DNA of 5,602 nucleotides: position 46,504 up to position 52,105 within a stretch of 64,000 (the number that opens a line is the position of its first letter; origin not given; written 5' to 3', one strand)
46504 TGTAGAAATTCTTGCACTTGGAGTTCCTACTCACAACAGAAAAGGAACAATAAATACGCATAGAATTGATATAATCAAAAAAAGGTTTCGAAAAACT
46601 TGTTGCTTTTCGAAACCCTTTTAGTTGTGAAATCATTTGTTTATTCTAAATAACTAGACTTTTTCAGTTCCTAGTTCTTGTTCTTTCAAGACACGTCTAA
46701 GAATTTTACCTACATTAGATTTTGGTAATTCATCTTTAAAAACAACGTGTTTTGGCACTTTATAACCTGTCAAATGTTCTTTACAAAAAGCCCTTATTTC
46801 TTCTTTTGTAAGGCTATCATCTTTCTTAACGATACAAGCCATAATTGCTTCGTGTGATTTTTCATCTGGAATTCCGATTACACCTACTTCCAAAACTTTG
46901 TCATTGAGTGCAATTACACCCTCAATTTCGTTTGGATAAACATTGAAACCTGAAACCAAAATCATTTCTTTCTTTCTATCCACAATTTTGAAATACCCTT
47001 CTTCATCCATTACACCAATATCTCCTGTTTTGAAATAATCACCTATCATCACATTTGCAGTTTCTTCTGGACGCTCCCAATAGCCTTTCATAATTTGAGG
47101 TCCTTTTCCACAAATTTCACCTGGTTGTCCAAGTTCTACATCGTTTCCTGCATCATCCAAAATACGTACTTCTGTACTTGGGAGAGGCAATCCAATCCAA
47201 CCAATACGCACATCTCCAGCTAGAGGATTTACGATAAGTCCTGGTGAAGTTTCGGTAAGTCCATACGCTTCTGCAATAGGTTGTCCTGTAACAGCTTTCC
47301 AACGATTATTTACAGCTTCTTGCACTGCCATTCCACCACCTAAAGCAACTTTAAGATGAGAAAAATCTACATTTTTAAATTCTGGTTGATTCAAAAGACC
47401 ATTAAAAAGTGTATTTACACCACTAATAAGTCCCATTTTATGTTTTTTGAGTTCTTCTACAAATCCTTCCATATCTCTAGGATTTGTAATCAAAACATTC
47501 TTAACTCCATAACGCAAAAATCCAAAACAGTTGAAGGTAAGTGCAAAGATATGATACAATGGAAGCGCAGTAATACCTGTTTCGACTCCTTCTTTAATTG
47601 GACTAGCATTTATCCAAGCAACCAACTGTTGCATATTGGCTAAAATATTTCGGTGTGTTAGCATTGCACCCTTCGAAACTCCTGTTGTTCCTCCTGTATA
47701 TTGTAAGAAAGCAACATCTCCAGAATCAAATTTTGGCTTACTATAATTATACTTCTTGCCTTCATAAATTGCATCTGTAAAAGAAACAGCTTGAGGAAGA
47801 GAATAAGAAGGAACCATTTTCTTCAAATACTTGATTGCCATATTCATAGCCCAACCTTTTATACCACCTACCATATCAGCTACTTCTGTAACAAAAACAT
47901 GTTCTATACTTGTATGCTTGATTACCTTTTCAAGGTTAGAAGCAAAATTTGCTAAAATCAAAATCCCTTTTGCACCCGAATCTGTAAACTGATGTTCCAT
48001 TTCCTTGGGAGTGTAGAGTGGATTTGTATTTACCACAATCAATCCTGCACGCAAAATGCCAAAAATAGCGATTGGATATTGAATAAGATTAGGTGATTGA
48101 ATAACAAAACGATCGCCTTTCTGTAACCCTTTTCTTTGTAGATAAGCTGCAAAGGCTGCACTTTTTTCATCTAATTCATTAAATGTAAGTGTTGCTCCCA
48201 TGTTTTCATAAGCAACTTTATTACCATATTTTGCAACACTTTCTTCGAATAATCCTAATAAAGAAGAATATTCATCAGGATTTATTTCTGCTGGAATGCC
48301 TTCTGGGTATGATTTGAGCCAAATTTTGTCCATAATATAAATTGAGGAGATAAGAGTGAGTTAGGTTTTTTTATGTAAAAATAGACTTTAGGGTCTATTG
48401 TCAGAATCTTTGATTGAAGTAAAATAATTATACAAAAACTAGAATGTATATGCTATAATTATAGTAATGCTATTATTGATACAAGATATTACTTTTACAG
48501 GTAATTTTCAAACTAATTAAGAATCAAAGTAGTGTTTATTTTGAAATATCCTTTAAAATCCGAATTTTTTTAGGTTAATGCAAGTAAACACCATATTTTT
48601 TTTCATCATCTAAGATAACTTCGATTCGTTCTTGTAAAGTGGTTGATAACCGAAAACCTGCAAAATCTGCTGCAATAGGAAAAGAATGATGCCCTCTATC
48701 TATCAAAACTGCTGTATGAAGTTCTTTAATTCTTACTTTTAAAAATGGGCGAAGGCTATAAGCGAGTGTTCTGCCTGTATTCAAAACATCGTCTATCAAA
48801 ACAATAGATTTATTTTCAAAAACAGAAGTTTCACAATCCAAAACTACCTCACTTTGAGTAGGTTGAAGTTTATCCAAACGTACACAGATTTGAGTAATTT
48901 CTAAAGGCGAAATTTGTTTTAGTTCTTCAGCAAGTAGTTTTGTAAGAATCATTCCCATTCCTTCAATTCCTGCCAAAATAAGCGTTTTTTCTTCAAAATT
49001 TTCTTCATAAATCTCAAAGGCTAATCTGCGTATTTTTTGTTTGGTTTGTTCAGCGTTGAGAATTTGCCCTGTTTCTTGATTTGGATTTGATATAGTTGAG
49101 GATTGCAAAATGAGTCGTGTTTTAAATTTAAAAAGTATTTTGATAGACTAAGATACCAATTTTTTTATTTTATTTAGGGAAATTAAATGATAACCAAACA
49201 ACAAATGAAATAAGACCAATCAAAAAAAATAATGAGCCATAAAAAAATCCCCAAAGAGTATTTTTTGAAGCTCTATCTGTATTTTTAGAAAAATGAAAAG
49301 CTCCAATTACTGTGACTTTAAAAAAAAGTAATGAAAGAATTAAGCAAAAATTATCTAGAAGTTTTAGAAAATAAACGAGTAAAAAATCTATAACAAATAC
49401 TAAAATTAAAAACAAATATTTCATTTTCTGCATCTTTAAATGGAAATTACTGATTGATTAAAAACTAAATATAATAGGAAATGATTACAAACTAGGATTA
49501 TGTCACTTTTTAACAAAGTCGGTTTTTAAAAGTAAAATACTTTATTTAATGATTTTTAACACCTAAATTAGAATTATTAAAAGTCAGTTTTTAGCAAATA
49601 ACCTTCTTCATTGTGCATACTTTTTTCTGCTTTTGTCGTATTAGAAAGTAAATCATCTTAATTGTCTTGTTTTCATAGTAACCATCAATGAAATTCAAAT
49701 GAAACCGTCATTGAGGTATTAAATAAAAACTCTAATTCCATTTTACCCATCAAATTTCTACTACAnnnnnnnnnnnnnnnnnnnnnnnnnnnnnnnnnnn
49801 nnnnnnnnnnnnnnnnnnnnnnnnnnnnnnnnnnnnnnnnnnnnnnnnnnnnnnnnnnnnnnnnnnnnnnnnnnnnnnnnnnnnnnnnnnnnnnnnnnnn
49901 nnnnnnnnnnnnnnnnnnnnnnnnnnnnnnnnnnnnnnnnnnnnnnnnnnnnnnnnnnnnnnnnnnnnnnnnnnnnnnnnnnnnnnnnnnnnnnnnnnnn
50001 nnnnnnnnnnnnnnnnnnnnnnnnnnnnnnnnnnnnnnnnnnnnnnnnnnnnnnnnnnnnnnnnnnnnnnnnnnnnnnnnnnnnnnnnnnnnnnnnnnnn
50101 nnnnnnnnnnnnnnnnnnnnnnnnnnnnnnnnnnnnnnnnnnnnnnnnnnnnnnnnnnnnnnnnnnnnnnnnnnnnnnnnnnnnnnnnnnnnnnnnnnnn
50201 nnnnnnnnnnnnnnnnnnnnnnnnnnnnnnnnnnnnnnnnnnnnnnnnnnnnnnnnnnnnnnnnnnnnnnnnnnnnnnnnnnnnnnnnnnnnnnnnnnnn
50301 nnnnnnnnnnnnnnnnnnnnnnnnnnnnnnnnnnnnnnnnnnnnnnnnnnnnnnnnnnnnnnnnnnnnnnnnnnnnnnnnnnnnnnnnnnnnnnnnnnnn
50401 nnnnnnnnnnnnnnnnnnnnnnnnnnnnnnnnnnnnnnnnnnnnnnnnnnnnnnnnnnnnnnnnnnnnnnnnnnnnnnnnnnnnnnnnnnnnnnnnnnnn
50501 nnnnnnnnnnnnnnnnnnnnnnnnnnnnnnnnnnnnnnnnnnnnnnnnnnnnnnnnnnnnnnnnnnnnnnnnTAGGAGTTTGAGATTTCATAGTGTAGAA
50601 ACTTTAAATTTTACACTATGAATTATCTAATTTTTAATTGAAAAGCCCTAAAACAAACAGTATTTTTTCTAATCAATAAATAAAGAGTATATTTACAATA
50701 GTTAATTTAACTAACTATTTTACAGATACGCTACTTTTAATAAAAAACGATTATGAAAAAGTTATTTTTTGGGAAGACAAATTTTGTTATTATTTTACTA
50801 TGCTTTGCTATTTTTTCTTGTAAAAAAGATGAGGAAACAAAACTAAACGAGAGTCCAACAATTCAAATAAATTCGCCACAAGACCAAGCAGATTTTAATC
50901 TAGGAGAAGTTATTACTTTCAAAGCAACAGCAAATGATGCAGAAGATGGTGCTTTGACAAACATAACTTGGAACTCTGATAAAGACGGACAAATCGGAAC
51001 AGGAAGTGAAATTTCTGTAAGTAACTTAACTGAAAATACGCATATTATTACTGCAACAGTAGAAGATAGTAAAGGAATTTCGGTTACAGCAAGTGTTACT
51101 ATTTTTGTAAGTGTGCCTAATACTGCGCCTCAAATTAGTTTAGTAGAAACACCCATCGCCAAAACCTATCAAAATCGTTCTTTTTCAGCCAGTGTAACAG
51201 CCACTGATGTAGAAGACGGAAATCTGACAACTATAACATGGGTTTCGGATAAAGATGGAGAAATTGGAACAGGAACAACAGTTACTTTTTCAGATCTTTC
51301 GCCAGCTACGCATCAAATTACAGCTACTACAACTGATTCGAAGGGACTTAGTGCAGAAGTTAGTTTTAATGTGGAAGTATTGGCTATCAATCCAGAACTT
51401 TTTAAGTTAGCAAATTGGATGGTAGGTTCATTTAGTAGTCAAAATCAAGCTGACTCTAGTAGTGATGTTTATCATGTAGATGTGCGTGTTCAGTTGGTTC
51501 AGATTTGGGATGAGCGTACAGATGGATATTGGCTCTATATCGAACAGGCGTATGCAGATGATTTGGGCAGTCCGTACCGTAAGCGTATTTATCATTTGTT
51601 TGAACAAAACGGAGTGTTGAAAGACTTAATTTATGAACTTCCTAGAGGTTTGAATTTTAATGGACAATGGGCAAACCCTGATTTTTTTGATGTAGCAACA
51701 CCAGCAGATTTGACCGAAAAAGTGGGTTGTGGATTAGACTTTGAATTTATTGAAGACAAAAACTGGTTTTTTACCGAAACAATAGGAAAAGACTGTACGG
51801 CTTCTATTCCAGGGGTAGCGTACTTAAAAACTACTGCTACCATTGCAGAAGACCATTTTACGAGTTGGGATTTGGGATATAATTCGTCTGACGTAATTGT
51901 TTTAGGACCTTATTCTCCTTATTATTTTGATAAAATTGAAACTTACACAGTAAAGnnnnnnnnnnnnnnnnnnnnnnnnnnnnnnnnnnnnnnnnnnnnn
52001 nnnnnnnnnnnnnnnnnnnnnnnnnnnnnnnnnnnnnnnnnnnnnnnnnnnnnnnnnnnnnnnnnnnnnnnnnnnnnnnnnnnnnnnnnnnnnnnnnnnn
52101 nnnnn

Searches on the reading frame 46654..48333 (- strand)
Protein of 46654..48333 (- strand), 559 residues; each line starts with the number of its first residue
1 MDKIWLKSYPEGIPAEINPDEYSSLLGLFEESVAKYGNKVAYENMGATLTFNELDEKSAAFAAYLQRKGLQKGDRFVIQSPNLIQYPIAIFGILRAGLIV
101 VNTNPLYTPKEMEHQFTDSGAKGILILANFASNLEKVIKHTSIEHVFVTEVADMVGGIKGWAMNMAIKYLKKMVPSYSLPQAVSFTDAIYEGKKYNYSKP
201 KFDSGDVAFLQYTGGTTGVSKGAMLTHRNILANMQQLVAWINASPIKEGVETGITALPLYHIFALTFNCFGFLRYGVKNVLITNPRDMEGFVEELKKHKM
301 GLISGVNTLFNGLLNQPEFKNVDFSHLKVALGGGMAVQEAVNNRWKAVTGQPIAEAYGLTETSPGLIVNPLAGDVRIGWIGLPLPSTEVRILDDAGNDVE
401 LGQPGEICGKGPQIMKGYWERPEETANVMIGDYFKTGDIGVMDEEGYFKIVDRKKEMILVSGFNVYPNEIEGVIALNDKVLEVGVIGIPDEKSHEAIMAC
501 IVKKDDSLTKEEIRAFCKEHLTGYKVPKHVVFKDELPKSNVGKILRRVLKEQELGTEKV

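Call 34: search_protein_families(library=ncbifam, proteins=[window:46654-48333:-], max_evalue=0.001)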
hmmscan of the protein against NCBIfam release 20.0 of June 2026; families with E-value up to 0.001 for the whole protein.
window:46654-48333:- (559 aa): 107 families (the best 25 are shown)
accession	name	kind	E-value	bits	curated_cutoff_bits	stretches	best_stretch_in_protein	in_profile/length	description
NF006523.0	PRK08974.1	equivalog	6.1e-246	817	884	1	1-554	1-554/561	long-chain-fatty-acid--CoA ligase FadD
NF005463.0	PRK07059.1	subfamily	2.9e-241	801.8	869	1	1-552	1-555/557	long-chain-fatty-acid--CoA ligase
NF004229.0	PRK05677.1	subfamily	1.3e-229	763.3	879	1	2-555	3-557/563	long-chain-fatty-acid--CoA ligase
NF006442.0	PRK08751.1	equivalog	8.4e-217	721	1023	1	2-551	4-556/560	long-chain fatty acid--CoA ligase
NF009139.0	PRK12492.1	equivalog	4.9e-204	678.9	1018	1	4-551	5-560/562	long-chain-fatty-acid--CoA ligase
NF004114.0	PRK05605.1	equivalog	9.6e-146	486.4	766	1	2-552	14-568/575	long-chain-fatty-acid--CoA ligase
NF005220.0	PRK06710.1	equivalog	5.2e-133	444.1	1116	1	1-553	3-553/563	long-chain-fatty-acid--CoA ligase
NF006181.0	PRK08314.1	subfamily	9e-119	397.2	705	1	3-556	5-557/563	long-chain-fatty-acid--CoA ligase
NF004837.0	PRK06187.1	subfamily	1.3e-117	393.3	476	1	20-554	5-523/531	long-chain-fatty-acid--CoA ligase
NF006182.0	PRK08316.1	subfamily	3.7e-100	335.9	663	1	24-552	12-516/523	fatty acyl-CoA synthetase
NF004822.0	PRK06178.1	equivalog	8.5e-94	315.1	782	1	3-552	16-566/571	acyl-CoA synthetase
NF005702.0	PRK07514.1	subfamily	1.6e-91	307.2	558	2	192-552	144-499/506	malonyl-CoA synthase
TIGR03205.1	pimA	equivalog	1.6e-89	300.7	705.6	1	22-549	20-540/541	dicarboxylate--CoA ligase PimA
NF009233.0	PRK12583.1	subfamily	4.9e-88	295.9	832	1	27-553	22-550/558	fatty acid CoA ligase family protein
NF005307.0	PRK06839.1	equivalog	9.3e-86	288.4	748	1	39-552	18-492/496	o-succinylbenzoate--CoA ligase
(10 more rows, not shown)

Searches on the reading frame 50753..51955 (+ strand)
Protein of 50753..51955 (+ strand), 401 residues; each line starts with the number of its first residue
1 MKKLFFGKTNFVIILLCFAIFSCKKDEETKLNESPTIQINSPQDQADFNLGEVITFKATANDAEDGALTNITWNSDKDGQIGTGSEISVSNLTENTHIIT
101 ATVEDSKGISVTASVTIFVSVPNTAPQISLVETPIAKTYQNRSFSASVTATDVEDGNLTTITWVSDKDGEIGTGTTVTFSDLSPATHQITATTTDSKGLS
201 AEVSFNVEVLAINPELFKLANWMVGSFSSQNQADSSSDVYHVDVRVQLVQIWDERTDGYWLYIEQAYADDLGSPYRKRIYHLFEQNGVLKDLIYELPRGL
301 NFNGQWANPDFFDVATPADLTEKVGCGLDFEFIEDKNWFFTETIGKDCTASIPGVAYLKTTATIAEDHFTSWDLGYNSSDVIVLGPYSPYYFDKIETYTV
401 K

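Call 35: search_protein_families(library=pfam, proteins=[window:50753-51955:+], max_evalue=0.0001)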
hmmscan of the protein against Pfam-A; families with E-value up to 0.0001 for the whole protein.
window:50753-51955:+ (401 aa): 4 families
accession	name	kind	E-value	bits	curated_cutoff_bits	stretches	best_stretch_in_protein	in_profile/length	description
PF06206.17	CpeT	-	4.3e-27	95.6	21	1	219-394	2-181/181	CpeT/CpcT family (DUF1001)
PF18911.6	PKD_4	-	2.8e-08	34.1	27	1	32-118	1-84/85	PKD domain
PF00801.26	PKD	-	1e-06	29.1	23.5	0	138-202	13-74/80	PKD domain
PF17957.7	Big_7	-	8.1e-06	26.8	24.1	1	35-101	1-70/70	Bacterial Ig domain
